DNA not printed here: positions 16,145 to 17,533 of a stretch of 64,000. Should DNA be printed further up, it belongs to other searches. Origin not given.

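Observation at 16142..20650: Sigma-54 regulatory cassette next to the flagellar cluster, headed by a receiver-less sigma-54 activator with its own sigma-54 promoter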

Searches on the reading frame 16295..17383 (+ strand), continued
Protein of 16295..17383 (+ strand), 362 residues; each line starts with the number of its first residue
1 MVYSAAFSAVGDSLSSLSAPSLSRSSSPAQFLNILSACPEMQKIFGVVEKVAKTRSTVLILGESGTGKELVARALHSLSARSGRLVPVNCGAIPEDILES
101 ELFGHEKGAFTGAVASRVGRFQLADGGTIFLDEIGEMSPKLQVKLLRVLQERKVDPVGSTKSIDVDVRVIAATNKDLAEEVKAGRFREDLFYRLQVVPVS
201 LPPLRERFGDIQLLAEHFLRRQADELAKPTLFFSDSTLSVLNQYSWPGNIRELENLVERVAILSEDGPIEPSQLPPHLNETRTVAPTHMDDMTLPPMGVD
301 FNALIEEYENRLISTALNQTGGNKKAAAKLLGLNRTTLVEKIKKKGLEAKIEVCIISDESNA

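Call 13: find_encoding_contigs(protein=P0120, flank=10000, max_places=1)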
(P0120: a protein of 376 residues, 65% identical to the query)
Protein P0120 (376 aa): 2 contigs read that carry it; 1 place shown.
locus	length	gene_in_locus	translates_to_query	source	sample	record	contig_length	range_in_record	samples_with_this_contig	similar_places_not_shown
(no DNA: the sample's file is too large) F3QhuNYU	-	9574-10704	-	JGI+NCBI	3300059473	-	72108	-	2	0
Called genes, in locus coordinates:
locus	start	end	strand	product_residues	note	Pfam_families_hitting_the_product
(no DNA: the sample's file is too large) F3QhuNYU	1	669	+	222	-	?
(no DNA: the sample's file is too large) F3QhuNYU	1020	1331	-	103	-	-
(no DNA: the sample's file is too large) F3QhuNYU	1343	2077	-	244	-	PF13489:Methyltransf_23 (weak), PF08241:Methyltransf_11 (weak)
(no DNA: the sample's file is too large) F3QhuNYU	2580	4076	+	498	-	PF13183:Fer4_8 (faint), PF00037:Fer4 (faint), PF13237:Fer4_10, PF14697:Fer4_21 (weak), PF12838:Fer4_7 (weak), PF13187:Fer4_9 (weak), PF04422:FrhB_FdhB_N, PF04432:FrhB_FdhB_C, +1 more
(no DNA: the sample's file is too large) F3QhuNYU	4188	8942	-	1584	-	PF21075:GDH_ACT1 (weak), PF21073:GDH_HM1, PF21076:GDH_ACT2, PF21079:GDH_HM2 (weak), PF21077:GDH_ACT3, PF21078:GDH_HM3, PF05088:Bac_GDH_CD, PF21074:GDH_C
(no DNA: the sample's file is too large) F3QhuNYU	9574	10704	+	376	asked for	PF00158:Sigma54_activat, PF14532:Sigma54_activ_2, PF07726:AAA_3 (weak), PF07728:AAA_5, PF00004:AAA (faint), PF25601:AAA_lid_14, PF02954:HTH_8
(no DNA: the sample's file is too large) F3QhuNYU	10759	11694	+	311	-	PF13428:TPR_14 (faint), PF13432:TPR_16 (faint), PF07719:TPR_2 (faint), PF14559:TPR_19 (faint)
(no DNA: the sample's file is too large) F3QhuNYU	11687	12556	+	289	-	PF00512:HisKA, PF02518:HATPase_c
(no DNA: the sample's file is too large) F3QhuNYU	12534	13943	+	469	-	PF00072:Response_reg, PF00158:Sigma54_activat, PF14532:Sigma54_activ_2, PF07728:AAA_5 (weak), PF25601:AAA_lid_14, PF02954:HTH_8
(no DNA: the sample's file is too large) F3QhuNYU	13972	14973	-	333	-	-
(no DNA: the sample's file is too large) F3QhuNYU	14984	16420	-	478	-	PF00772:DnaB, PF13481:AAA_25 (weak), PF03796:DnaB_C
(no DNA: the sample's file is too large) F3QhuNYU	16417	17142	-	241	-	PF01936:NYN (weak)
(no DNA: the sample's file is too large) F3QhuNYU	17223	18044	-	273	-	PF04055:Radical_SAM, PF06968:BATS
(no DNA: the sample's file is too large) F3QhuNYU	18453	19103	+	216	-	PF00702:Hydrolase, PF13419:HAD_2 (weak)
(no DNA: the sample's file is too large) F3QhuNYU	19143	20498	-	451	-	PF08245:Mur_ligase_M, PF02875:Mur_ligase_C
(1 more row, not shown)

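Call 14: find_encoding_contigs(protein=P0013, flank=10000, max_places=1)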
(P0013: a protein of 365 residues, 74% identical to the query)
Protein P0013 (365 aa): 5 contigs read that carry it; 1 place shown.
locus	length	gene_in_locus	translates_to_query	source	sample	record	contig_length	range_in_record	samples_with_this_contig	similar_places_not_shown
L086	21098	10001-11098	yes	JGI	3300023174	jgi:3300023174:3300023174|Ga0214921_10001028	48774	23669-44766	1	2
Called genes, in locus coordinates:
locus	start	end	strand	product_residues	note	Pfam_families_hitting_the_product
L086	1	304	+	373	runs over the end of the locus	PF01408:GFO_IDH_MocA, PF02894:GFO_IDH_MocA_C, PF22725:GFO_IDH_MocA_C3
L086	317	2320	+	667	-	PF00501:AMP-binding, PF13193:AMP-binding_C (weak)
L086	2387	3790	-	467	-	PF01593:Amino_oxidase, PF13450:NAD_binding_8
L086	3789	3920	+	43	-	-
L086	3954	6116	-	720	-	PF00676:E1_dh, PF02779:Transket_pyr, PF02780:Transketolase_C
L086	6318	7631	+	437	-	PF00171:Aldedh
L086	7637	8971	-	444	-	PF00481:PP2C (weak), PF13672:PP2C_2, PF00027:cNMP_binding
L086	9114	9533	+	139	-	-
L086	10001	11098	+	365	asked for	PF00158:Sigma54_activat, PF14532:Sigma54_activ_2, PF00004:AAA (weak), PF07726:AAA_3 (weak), PF07728:AAA_5, PF25601:AAA_lid_14, PF02954:HTH_8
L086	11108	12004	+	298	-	PF07719:TPR_2 (faint), PF13428:TPR_14 (faint), PF07219:HemY_N (faint), PF13432:TPR_16 (faint), PF14559:TPR_19 (weak)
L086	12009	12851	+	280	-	PF00512:HisKA, PF02518:HATPase_c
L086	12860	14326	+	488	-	PF00072:Response_reg, PF00158:Sigma54_activat, PF14532:Sigma54_activ_2, PF07728:AAA_5 (weak), PF25601:AAA_lid_14, PF02954:HTH_8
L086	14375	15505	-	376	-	PF00154:RecA_N, PF08423:Rad51, PF06745:ATPase (weak), PF13479:AAA_24 (faint), PF13481:AAA_25 (weak), PF27531:MT3502_N (weak), PF21096:RecA_C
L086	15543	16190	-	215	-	PF01726:LexA_DNA_bind, PF00717:Peptidase_S24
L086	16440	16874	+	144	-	PF00072:Response_reg (weak)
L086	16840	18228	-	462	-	PF08245:Mur_ligase_M, PF02875:Mur_ligase_C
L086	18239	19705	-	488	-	PF26299:MurL_N, PF26298:MurL_epimerase_C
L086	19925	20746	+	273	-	PF18884:TSP3_bac (weak)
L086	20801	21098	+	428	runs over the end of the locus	PF00202:Aminotran_3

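Call 21: list_cluster_members(proteins=[P0001, P0006, P0013, P0056, P0083, P0120, P0067])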
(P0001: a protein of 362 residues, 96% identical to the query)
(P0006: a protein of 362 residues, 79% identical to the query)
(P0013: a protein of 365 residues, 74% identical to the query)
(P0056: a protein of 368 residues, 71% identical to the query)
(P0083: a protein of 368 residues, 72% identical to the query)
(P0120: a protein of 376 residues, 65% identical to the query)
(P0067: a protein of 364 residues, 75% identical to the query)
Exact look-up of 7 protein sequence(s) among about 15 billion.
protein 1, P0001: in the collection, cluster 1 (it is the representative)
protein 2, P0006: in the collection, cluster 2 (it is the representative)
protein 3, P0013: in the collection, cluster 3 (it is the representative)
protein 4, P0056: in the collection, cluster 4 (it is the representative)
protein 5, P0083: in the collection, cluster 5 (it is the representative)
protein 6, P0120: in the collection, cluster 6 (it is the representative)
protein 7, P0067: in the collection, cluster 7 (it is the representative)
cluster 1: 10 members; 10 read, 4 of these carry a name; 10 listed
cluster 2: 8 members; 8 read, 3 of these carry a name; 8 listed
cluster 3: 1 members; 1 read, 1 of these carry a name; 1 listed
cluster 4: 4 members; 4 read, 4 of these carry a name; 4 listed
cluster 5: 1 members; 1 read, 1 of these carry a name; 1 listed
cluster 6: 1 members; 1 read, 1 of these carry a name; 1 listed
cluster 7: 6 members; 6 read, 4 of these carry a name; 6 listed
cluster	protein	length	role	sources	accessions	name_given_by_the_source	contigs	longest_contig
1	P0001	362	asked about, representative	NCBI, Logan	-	-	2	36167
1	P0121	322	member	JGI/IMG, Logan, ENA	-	transcriptional regulator with GAF, ATPase, and Fis domain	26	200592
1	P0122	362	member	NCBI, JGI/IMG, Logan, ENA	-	transcriptional regulator with GAF, ATPase, and Fis domain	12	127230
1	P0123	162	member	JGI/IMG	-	DNA-binding NtrC family response regulator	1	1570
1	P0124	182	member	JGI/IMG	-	DNA-binding NtrC family response regulator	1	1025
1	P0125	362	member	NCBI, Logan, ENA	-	-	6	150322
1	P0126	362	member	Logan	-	-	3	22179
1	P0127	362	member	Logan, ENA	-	-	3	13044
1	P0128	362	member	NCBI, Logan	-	-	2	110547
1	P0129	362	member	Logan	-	-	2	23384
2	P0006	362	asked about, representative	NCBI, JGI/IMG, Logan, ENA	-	transcriptional regulator with GAF, ATPase, and Fis domain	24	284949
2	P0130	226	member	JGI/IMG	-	DNA-binding NtrC family response regulator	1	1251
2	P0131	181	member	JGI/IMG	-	transcriptional regulator with GAF, ATPase, and Fis domain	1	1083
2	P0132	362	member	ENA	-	-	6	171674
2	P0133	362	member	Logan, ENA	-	-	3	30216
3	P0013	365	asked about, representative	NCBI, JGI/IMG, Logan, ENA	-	transcriptional regulator with GAF, ATPase, and Fis domain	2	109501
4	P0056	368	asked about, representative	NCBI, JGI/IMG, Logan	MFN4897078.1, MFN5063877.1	MAG: sigma-54 interaction domain-containing protein [Pseudomonadota bacterium] | transcriptional regulator with GAF, ATPase, and Fis domain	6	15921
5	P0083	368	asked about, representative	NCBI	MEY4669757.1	MAG: hypothetical protein RL518_2456 [Pseudomonadota bacterium]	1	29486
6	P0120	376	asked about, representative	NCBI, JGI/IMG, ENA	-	transcriptional regulator with GAF, ATPase, and Fis domain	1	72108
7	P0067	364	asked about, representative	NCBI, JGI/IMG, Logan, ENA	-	-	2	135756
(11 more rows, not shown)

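Call 25: search_protein_families(library=ncbifam, proteins=[window:16295-17383:+], max_evalue=0.001)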
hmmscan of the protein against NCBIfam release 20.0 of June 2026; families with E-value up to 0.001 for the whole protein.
window:16295-17383:+ (362 aa): 30 families (the best 25 are shown)
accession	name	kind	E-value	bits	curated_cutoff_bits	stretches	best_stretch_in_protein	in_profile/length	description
NF041552.1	TF_PrdR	equivalog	2.8e-112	375.9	795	1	27-344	263-575/577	sigma-54 dependent transcriptional regulator PrdR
TIGR01817.1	nifA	equivalog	9.4e-112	374.5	528.85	1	30-285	194-449/534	nif-specific transcriptional activator NifA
TIGR01818.1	ntrC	equivalog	2.3e-105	353.1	558.6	1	29-344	131-462/463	nitrogen regulation protein NR(I)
NF008469.0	PRK11361.1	equivalog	3e-104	349.3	714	1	28-348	139-457/461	acetoacetate metabolism transcriptional regulator AtoC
TIGR02915.1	PEP_resp_reg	equivalog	3.1e-103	346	502.6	1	21-347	128-444/445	PEP-CTERM-box response regulator transcription factor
NF003451.0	PRK05022.1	equivalog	3.6e-102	342.7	476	1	31-347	189-510/512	nitric oxide reductase transcriptional regulator NorR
NF038308.1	RNA_repair_RtcR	equivalog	8.1e-100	335.2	650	1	33-343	181-514/530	RNA repair transcriptional activator RtcR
NF007689.0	PRK10365.1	equivalog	3.7e-96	322.6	760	1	26-343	134-440/441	sigma-54-dependent response regulator transcription factor ZraR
NF050807.1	TransRegFlbDCaul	equivalog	2.4e-95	320.1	750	1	34-345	120-438/454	sigma-54-dependent transcriptional regulator FlbD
TIGR02329.1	propionate_PrpR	equivalog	1.2e-91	308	499.2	1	33-343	213-525/526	propionate catabolism operon regulatory protein PrpR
NF041906.1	V4R_TF_MobR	exception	1.6e-89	300.8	999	1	27-344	227-543/544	phenol degradation transcriptional regulator MobR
NF011958.0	PRK15429.1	equivalog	1.9e-89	301.1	830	1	29-350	376-689/692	formate hydrogenlyase transcriptional activator FlhA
NF011953.0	PRK15424.1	equivalog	3.3e-87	293.3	703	1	30-345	217-534/538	propionate catabolism operon regulatory protein PrpR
TIGR02974.1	phageshock_pspF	equivalog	3.2e-85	286.3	443.55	1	41-344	8-335/336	phage shock protein operon transcriptional activator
NF011695.0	PRK15115.1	equivalog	4.2e-85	286.1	763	1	32-349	135-440/445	two-component system response regulator GlrR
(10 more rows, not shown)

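Call 26: search_solved_structures(query=window:16295-17383:+, max_evalue=1e-20)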
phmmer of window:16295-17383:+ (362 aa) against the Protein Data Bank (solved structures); distinct sequences matched with E-value up to 1e-20: 35.
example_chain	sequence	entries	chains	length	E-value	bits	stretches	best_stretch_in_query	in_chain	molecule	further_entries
1ojl_A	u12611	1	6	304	4.8e-90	305.4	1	34-343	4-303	TRANSCRIPTIONAL REGULATORY PROTEIN ZRAR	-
8p53_C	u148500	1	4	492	4.3e-88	298.9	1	22-349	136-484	Transcriptional regulator FleQ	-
5exx_A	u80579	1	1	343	1.6e-86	293.7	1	25-344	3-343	Transcriptional regulator FleQ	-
9qq6_C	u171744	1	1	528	1.3e-83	284.2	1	34-343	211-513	Nif-specific regulatory protein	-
8pb9_D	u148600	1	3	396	7.6e-81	275.1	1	22-277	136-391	Transcriptional regulator FleQ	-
6jdi_A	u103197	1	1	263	9.8e-81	274.7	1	31-277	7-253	Nitrogen assimilation regulatory protein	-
5exp_A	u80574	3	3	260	1.1e-80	274.6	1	25-277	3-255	Transcriptional regulator FleQ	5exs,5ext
6j7e_A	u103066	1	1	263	4.9e-80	272.5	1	31-277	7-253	Nitrogen assimilation regulatory protein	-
7ejw_C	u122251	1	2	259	5.1e-80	272.4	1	31-277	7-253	Transcriptional regulator FleQ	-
6jdl_A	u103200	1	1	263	1.3e-79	271.1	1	31-277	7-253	Nitrogen assimilation regulatory protein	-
6iy8_A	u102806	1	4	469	2.2e-78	267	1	31-266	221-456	Positive regulator CapR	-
26jl_A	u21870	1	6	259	2.4e-77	263.6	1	41-276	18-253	Flagellar regulatory protein A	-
3dzd_A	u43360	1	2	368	7.1e-77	262.1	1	22-271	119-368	Transcriptional regulator (NtrC family)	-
4qhs_A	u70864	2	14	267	2e-73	250.7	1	39-272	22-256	Flagellar regulatory protein C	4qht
6lua_A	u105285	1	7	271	1.4e-72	247.9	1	39-272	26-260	Flagellar regulatory protein C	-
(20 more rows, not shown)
